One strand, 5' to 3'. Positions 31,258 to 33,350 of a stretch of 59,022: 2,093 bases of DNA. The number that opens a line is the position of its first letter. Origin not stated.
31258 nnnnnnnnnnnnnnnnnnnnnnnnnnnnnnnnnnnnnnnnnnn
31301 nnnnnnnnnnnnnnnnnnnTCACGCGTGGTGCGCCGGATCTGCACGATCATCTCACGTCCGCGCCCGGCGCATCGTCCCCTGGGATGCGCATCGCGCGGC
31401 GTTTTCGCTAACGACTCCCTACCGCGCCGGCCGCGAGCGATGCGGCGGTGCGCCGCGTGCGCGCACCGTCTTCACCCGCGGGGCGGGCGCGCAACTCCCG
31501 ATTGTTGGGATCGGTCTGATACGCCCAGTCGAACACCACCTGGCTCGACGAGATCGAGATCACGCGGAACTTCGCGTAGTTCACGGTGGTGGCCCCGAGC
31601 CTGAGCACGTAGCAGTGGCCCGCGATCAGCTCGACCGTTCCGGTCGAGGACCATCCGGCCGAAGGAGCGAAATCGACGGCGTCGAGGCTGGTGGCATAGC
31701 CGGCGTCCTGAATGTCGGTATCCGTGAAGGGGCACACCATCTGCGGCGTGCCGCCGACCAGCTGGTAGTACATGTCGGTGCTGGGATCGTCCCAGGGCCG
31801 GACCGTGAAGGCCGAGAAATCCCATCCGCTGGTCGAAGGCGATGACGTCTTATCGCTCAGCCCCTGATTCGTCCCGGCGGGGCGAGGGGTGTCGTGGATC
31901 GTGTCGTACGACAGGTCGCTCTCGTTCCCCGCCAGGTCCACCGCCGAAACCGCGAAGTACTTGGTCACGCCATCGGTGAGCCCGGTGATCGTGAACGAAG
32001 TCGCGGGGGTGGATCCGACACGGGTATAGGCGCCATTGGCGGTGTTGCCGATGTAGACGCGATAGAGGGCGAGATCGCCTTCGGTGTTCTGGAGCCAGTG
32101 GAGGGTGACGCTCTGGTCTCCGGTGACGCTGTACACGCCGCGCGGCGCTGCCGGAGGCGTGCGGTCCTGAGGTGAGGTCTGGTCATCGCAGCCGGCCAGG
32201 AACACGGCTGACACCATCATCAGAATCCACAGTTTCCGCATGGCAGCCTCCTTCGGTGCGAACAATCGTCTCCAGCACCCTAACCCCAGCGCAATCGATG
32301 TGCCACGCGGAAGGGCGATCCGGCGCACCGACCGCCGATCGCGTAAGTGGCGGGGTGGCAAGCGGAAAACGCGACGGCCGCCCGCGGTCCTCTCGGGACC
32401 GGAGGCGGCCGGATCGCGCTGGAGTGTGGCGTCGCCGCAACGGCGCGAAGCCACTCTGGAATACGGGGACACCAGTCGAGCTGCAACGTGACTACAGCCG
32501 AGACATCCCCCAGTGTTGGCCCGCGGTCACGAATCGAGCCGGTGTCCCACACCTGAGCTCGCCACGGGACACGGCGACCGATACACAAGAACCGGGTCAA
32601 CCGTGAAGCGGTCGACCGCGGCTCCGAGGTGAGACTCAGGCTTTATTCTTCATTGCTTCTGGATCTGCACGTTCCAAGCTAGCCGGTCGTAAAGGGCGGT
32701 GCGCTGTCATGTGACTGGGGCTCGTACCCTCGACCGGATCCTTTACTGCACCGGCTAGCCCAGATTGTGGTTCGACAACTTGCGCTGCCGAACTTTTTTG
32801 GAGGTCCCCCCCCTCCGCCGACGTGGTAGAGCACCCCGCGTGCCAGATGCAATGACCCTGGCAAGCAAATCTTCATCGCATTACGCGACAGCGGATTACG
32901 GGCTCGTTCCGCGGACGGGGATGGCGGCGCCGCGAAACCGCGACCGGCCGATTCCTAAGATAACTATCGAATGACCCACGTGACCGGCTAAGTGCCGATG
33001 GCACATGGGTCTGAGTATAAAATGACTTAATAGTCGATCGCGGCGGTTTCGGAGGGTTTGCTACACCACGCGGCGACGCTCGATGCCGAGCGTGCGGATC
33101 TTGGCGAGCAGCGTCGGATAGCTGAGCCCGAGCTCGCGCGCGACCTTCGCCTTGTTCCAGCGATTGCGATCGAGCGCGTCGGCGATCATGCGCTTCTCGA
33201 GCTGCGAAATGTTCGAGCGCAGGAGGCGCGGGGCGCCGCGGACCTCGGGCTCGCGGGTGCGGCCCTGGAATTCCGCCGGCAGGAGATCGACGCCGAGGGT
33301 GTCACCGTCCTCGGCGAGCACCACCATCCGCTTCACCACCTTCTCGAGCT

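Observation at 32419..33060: AT-rich, hairpin-dense non-coding region with its own sigma-54-like promoter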

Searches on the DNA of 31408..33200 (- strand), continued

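Call 67: search_with_rna_model(model_id=R1, sources=[window, L081, L082, L083, L084, L085, L086, L087, L088, L089, L090, L091, L092, L093, L094, L095, L096, L097, L098, L099, L100, L101, L102, L103, L104, L105, L106, L107, L108, L109, L110, L111, L112, L113, L114, L115, L116, L117, L118, L119, L120, L121, L122, L123, L124, L125, L126, L127, L128, L129, L130, L131, L132, L133, L134, L135, L136, L137, L138, L139, L140, L141, L142, L143, L144, L145, L146, L147, L148, L149, L150, L151, L152, L153, L154, L155, L156, L157, L158, L159, L160, L161, L162, L163, L164, L165, L166, L167, L168, L169, L170, L171, L172, L173, L174, L175, L176, L177, L178, L179], max_evalue=1e-12, make_alignment=true)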
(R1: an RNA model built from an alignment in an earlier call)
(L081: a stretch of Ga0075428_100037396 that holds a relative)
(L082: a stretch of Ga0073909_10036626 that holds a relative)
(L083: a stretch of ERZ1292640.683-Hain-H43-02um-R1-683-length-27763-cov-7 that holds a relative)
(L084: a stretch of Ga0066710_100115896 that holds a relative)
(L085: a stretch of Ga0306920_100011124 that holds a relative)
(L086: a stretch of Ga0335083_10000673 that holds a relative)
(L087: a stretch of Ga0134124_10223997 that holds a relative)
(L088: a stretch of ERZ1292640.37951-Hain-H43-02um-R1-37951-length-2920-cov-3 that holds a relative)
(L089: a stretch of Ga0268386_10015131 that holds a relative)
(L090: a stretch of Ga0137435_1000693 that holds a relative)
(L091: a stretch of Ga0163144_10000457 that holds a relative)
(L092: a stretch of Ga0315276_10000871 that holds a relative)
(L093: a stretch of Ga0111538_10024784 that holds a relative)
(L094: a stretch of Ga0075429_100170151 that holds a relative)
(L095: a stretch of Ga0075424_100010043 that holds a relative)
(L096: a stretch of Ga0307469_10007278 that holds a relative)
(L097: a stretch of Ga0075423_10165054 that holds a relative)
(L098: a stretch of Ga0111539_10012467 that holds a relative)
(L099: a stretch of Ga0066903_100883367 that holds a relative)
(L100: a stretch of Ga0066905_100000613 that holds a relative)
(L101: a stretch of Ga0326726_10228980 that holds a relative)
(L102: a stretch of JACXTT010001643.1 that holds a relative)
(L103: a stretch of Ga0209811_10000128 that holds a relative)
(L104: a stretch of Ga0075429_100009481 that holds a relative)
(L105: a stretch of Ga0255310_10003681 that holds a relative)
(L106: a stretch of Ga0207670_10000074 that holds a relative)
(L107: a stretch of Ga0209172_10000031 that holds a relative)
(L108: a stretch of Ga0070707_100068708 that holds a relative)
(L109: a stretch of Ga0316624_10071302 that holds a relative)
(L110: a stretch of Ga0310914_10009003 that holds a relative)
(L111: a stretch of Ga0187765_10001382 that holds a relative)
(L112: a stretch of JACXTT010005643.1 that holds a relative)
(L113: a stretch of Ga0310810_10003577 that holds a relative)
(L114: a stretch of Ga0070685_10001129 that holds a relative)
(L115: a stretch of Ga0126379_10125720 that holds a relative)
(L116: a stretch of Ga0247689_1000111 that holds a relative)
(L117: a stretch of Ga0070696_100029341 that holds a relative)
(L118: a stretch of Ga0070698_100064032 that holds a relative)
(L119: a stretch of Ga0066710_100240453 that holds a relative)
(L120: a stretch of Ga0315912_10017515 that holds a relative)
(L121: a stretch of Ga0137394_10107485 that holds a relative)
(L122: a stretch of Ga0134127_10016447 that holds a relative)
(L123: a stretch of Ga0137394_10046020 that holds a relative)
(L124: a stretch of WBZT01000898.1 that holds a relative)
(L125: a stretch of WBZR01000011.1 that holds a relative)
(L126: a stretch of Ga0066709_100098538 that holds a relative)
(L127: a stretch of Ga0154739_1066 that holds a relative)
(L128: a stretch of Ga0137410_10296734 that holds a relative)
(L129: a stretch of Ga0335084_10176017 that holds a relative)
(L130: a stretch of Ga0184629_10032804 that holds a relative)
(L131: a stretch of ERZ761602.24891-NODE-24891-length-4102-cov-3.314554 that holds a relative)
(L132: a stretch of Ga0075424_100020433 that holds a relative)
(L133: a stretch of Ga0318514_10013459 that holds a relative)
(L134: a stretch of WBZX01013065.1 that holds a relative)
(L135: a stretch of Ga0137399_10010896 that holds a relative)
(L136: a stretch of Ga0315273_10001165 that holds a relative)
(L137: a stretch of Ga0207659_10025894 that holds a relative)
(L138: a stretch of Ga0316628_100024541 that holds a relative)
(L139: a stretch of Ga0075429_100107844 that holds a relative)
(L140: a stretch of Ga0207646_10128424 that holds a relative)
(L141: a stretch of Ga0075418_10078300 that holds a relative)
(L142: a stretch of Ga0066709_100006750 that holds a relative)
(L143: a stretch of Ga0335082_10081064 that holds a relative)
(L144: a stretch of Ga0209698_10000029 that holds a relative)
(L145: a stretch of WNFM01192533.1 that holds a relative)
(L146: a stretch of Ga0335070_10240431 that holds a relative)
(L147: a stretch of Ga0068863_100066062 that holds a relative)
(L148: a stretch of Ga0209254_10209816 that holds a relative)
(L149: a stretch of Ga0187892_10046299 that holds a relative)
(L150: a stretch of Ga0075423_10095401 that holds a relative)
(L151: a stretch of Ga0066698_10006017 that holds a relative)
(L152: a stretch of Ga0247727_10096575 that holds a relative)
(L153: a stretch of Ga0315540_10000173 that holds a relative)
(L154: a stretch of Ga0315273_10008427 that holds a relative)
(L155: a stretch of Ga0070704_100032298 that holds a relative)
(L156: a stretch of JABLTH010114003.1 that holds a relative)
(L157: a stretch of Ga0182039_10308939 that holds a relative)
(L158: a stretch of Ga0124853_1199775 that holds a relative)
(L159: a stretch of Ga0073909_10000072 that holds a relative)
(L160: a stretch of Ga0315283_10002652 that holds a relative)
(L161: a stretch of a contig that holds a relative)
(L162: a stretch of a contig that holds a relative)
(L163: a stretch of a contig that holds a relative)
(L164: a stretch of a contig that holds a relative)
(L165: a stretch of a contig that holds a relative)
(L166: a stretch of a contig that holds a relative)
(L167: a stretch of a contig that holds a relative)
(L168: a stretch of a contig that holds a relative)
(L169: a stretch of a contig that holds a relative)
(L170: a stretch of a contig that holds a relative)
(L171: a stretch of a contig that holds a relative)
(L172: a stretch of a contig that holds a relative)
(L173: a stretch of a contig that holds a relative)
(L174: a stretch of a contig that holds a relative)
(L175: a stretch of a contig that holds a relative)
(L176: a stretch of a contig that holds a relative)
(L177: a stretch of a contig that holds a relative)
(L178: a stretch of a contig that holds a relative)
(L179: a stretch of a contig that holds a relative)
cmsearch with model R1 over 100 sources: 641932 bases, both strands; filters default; matches with E-value up to 1e-12: 99.
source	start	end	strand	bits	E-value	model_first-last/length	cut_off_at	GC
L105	3439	3595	-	148.6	1.2e-35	1-156/156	no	0.62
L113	9456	9611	-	147.3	2.5e-35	1-156/156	no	0.63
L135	2480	2635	+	146.3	4.6e-35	1-156/156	no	0.6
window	32670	32827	-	146.1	5e-35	1-156/156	no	0.61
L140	1733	1892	+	145.5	7.4e-35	1-156/156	no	0.6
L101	1469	1621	-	144.1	1.6e-34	1-156/156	no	0.66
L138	5568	5721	+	143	3.1e-34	1-156/156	no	0.65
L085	3654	3809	+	142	5.6e-34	1-156/156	no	0.63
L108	2415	2568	-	140.9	1.1e-33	1-156/156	no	0.63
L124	2799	2952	+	138.7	3.9e-33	1-156/156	no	0.64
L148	954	1107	-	138.5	4.5e-33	1-156/156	no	0.67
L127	848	1004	+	138.3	5.1e-33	1-156/156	no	0.67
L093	3149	3302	-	138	6.1e-33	1-156/156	no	0.61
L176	6587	6743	-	138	6.1e-33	1-156/156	no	0.61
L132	5151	5304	-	137.9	6.2e-33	1-156/156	no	0.6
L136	1705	1858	+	137.7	6.9e-33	1-156/156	no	0.64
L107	7003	7157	-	137.5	7.9e-33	1-156/156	no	0.61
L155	1503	1657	+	137.2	9.7e-33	1-156/156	no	0.62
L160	9310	9462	-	136.3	1.6e-32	1-156/156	no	0.64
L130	1670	1822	-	136.1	1.8e-32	1-156/156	no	0.63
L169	130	285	-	135.4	2.7e-32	1-156/156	no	0.6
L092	12106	12258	-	135.3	2.9e-32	1-156/156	no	0.61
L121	421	577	+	135.2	3.1e-32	1-156/156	no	0.61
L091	611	766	-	134.7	4.1e-32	1-156/156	no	0.59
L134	1898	2050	+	134.4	5.1e-32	1-156/156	no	0.63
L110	5021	5177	-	134.2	5.6e-32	1-156/156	no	0.64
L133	219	375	-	134.2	5.6e-32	1-156/156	no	0.64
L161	2880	3036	-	134.2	5.6e-32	1-156/156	no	0.64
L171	880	1032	+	134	6.2e-32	1-156/156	no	0.63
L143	76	226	+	133.9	6.5e-32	1-156/156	no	0.7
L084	372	529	+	132.6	1.4e-31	1-156/156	no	0.63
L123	627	783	+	132.5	1.5e-31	1-156/156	no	0.62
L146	13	163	+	131.6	2.6e-31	1-156/156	no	0.69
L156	2691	2845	+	130.5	4.9e-31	1-156/156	no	0.61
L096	1478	1634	-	129.4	9.4e-31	1-156/156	no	0.63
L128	945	1097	-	128.5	1.6e-30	1-156/156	no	0.63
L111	328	481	-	128.4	1.7e-30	1-156/156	no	0.62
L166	1861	2018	-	127.6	2.7e-30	1-156/156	no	0.58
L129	64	220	+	127.6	2.7e-30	1-156/156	no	0.64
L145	1553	1711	+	127.3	3.3e-30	1-156/156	no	0.6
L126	3425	3571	-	127.2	3.4e-30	10-156/156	5'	0.62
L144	4171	4326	-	126.6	4.8e-30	1-156/156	no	0.63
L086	6754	6906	+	125.6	8.7e-30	1-156/156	no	0.61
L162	362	518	+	124.9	1.3e-29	1-156/156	no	0.61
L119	748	903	+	124.7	1.5e-29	1-156/156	no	0.62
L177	2022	2184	-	124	2.2e-29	1-156/156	no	0.6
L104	7402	7561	+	123.9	2.4e-29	1-156/156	no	0.61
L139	385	547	+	123.9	2.4e-29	1-156/156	no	0.61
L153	3638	3786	-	121.8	8.1e-29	1-156/156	no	0.68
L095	5663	5824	-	121.2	1.1e-28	1-156/156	no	0.64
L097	142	305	+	120.8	1.4e-28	1-156/156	no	0.65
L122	1985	2148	-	118.5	5.6e-28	1-156/156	no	0.62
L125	1199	1348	-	118.4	6e-28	1-156/156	no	0.67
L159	1589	1752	-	116.7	1.6e-27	1-156/156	no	0.62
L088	899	1060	+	116.4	1.9e-27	1-156/156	no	0.6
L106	686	848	-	116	2.5e-27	1-156/156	no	0.63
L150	2032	2189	-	115.9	2.6e-27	1-156/156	no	0.63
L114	6701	6864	+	115.6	3.1e-27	1-156/156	no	0.63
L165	3765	3927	+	115.4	3.6e-27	1-156/156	no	0.63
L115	1792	1954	-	115.2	4.1e-27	1-156/156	no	0.64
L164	484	646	+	115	4.5e-27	1-156/156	no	0.64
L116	5068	5230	+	114.9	4.8e-27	1-156/156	no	0.62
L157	896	1057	+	114.7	5.2e-27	1-156/156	no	0.64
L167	5930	6091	+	114.7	5.2e-27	1-156/156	no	0.64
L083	1744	1878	+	114.2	7.3e-27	1-136/156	3'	0.64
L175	249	411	+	113.6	9.9e-27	1-156/156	no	0.65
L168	10257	10433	+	113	1.4e-26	1-156/156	no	0.67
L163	1325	1487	+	112.9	1.5e-26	1-156/156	no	0.65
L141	1493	1656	-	112.9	1.5e-26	1-156/156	no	0.66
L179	750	910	+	112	2.6e-26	1-156/156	no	0.64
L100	2033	2210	-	111.7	3e-26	1-156/156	no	0.64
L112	5315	5464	-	111.4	3.7e-26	1-156/156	no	0.68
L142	5510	5675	+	110.4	6.7e-26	1-156/156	no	0.63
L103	10667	10829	+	110.1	7.9e-26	1-156/156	no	0.63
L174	7020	7167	+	108.2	2.4e-25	1-156/156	no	0.66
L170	5776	5961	-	107.9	2.9e-25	1-156/156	no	0.65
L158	1677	1825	-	106.6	6.1e-25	1-156/156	no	0.68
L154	12110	12316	+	106.3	7.4e-25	1-156/156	no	0.64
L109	2213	2328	-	105.7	1e-24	40-156/156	5'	0.62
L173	2640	2788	-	104.3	2.4e-24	15-156/156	5'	0.65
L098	9763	9950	-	104.2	2.5e-24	1-156/156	no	0.63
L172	4570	4757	-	104.2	2.5e-24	1-156/156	no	0.63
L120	4062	4255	-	103.9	3e-24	1-156/156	no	0.64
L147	951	1124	+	103.8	3.2e-24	1-156/156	no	0.61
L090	8320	8507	-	103.4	4.1e-24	1-156/156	no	0.62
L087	740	897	-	101.6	1.2e-23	1-156/156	no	0.61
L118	2298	2455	-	101.6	1.2e-23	1-156/156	no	0.61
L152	2842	2995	-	101.3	1.4e-23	1-156/156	no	0.62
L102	3693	3850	+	100.8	1.9e-23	1-156/156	no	0.63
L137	3780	3946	-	100.6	2.1e-23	1-156/156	no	0.6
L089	5574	5726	+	99.4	4.3e-23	1-156/156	no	0.65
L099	1169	1328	-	98.4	7.9e-23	1-156/156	no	0.63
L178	3361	3520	+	97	1.8e-22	1-156/156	no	0.63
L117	3147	3300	-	95.9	3.3e-22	1-156/156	no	0.62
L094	1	98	+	95.9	3.4e-22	58-156/156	5'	0.6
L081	4846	4997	+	94.4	8.3e-22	1-156/156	no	0.62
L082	1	92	+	90.2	9.5e-21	66-156/156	5'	0.68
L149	354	511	+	84.9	2.2e-19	1-156/156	no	0.62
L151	1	121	-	66.5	1.1e-14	1-126/156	3'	0.66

Alignment A6: 99 matches aligned to the model, 280 columns, each read 5' to 3' on its own strand. Consensus structure (alignment columns), stored with it:
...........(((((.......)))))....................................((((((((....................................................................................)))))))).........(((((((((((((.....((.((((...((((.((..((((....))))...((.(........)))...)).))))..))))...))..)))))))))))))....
